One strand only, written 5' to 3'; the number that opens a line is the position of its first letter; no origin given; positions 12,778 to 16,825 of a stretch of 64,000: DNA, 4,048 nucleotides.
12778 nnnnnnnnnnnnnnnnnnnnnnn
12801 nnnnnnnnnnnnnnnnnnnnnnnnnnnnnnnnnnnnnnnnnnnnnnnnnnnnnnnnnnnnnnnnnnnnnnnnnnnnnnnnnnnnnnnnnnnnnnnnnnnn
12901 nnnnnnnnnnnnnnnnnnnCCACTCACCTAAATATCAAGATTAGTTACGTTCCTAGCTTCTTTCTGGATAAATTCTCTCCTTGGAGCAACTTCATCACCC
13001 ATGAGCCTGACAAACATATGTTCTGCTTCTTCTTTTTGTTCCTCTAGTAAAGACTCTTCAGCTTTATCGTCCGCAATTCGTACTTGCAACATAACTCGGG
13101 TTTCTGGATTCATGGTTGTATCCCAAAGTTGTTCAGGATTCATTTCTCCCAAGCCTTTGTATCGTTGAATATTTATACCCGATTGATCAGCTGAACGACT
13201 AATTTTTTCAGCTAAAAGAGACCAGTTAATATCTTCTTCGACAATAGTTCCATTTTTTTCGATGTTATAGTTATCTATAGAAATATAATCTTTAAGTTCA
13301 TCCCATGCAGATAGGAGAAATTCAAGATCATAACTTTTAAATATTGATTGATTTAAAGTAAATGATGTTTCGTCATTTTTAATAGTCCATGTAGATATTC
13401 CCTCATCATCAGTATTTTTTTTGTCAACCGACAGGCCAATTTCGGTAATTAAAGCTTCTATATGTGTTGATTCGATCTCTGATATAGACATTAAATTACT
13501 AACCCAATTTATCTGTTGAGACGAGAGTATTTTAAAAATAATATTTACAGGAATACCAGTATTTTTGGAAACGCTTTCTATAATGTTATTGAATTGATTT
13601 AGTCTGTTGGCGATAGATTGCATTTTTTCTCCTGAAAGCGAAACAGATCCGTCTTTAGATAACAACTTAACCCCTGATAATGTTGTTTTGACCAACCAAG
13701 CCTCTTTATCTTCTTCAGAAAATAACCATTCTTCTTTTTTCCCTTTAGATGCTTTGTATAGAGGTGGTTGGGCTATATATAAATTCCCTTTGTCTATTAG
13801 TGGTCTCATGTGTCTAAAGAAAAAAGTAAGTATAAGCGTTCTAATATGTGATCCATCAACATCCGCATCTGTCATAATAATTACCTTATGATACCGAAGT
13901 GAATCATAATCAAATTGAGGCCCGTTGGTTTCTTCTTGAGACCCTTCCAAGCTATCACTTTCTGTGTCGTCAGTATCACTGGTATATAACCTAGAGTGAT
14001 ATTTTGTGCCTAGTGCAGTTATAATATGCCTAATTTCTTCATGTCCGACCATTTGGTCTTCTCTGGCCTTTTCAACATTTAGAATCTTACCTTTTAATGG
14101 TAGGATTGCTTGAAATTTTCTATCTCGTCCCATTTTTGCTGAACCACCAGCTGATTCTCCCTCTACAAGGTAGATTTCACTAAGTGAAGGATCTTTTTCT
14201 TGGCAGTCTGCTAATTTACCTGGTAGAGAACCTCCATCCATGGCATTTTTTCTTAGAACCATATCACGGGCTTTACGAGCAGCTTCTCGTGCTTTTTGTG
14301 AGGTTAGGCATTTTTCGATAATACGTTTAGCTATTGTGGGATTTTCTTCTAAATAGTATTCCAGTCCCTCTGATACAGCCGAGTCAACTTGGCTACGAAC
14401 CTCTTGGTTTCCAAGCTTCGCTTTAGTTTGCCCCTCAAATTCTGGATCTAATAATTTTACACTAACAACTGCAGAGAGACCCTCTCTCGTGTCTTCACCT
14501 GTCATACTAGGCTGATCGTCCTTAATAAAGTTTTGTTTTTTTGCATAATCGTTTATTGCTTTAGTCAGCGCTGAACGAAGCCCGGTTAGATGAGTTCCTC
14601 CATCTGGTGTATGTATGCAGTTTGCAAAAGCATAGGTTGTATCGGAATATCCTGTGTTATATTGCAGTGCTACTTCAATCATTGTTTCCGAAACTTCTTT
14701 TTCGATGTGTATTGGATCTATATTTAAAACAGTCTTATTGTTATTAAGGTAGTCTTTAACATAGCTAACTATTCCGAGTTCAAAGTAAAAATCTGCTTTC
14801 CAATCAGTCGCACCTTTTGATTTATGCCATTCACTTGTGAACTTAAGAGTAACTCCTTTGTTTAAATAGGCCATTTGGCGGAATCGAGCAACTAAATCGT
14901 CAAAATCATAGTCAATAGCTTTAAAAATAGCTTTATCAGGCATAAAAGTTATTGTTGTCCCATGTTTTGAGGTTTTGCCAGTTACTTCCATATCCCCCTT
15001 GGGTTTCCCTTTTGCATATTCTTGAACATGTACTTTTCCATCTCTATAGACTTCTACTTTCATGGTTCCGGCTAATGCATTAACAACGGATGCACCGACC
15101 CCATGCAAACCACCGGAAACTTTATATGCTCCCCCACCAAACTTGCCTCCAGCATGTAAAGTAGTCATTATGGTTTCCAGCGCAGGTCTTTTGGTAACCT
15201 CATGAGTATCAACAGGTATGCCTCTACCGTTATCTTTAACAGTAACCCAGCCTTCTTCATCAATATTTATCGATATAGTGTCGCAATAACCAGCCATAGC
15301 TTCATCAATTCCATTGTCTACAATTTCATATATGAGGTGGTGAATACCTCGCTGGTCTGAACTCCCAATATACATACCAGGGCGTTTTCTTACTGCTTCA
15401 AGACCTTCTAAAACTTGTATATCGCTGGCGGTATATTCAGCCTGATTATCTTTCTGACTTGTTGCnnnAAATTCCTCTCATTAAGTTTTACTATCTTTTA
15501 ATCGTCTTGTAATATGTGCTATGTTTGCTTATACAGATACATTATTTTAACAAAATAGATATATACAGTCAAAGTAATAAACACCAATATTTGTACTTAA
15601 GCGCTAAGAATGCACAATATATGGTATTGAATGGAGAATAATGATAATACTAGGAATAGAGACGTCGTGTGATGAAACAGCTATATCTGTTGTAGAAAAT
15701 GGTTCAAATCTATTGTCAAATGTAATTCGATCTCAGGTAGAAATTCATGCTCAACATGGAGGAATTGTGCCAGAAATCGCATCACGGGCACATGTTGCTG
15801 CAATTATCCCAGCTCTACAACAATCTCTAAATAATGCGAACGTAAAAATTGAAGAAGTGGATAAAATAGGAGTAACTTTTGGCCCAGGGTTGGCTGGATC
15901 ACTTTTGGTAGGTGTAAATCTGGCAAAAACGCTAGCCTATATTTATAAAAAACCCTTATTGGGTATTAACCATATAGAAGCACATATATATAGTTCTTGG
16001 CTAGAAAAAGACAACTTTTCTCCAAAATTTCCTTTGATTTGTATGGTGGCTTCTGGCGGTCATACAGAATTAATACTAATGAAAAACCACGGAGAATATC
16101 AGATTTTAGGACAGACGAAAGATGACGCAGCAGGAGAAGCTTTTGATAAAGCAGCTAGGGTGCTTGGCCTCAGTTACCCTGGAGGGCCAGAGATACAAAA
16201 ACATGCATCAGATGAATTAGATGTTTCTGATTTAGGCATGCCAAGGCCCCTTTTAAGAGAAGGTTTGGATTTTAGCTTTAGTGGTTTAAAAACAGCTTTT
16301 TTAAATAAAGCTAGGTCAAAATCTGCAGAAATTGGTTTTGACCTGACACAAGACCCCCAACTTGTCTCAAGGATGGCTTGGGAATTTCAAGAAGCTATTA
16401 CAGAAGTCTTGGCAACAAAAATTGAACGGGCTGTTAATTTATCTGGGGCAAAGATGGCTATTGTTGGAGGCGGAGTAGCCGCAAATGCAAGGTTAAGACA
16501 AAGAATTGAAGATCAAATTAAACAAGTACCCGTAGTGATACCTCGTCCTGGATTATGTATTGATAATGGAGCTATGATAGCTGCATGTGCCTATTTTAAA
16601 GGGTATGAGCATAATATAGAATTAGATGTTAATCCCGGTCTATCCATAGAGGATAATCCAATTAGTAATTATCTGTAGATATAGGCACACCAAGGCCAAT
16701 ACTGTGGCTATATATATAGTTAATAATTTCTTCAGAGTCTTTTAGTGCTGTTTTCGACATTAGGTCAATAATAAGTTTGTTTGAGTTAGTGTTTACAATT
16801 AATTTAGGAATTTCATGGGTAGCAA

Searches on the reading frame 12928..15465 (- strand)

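Call 46: search_protein_families(library=pfam, proteins=[window:12928-15465:-], max_evalue=0.00001)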
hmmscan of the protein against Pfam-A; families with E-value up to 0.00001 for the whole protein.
window:12928-15465:- (845 aa): 4 families
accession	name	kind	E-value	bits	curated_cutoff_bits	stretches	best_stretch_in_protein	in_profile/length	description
PF00204.31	DNA_gyraseB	-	1.1e-57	194.7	27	1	231-401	1-172/173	DNA gyrase B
PF00986.26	DNA_gyraseB_C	-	2.8e-28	98.3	29.8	1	762-834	2-63/63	DNA gyrase B subunit, carboxyl terminus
PF02518.31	HATPase_c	-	1.5e-17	64.4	26.4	1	37-178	2-109/111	Histidine kinase-, DNA gyrase B-, and HSP90-like ATPase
PF01751.28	Toprim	-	1.9e-16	60.4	23.1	1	430-566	1-95/96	Toprim domain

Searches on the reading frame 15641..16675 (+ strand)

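Call 46: search_protein_families(library=pfam, proteins=[window:15641-16675:+], max_evalue=0.00001)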
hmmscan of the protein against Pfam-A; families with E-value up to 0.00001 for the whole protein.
window:15641-16675:+ (345 aa): 1 family
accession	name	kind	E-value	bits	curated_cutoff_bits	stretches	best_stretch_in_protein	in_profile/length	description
PF00814.31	TsaD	-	6e-90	302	24.8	1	24-314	2-263/264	tRNA N6-adenosine threonylcarbamoyltransferase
